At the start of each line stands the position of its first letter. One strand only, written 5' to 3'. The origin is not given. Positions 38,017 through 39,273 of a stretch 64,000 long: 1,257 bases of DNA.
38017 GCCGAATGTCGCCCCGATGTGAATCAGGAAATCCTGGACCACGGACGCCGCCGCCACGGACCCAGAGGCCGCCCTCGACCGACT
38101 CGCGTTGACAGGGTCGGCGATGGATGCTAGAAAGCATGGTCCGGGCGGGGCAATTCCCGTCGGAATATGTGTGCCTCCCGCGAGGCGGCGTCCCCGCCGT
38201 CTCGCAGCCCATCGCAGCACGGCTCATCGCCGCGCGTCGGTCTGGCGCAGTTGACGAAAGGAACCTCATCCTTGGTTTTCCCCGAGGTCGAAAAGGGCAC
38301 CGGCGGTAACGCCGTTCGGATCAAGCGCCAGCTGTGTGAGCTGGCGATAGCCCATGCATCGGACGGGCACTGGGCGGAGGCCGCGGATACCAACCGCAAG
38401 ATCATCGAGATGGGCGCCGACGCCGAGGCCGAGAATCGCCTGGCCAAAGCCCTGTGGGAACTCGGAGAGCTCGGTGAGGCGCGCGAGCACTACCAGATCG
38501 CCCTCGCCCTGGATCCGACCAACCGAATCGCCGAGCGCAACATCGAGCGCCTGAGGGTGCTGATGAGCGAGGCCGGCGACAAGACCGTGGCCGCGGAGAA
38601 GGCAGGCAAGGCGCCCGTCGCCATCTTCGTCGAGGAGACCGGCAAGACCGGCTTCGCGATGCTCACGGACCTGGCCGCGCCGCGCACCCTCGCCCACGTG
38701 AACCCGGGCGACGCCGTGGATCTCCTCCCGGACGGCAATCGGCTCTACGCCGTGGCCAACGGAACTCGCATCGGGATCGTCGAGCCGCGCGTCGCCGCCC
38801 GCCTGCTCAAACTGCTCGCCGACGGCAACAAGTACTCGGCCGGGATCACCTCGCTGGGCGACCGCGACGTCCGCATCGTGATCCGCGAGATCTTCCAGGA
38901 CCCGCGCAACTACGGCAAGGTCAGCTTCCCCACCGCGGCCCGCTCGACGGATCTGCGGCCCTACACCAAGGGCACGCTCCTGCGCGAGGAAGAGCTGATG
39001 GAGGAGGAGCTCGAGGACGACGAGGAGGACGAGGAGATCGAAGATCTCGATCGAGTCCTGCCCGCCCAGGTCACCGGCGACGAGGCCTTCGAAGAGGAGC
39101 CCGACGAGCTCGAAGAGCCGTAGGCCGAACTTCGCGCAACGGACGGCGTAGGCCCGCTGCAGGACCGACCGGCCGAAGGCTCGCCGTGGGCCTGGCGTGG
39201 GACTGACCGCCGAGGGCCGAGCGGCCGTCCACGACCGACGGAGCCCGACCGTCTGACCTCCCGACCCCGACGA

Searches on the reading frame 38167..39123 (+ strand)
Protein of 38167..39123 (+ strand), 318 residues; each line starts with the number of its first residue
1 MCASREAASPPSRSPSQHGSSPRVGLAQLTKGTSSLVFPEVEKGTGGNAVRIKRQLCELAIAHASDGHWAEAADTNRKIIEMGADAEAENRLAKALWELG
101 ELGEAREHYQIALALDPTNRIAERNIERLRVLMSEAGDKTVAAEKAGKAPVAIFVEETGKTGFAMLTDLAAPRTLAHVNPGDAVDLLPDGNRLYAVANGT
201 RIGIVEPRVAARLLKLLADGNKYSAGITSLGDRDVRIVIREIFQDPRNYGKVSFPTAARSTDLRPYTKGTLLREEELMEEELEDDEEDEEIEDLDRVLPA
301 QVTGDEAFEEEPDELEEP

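Call 53: search_protein_families(library=pfam, proteins=[window:38167-39123:+], max_evalue=0.000001)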
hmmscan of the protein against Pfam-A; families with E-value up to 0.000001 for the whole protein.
window:38167-39123:+ (318 aa): 2 families
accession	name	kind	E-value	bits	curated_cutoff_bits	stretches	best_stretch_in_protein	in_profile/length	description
PF07719.23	TPR_2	-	9.3e-08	32.1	27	0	86-119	1-34/34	Tetratricopeptide repeat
PF00515.34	TPR_1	-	6.9e-07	29.3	27.8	0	86-119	1-34/34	Tetratricopeptide repeat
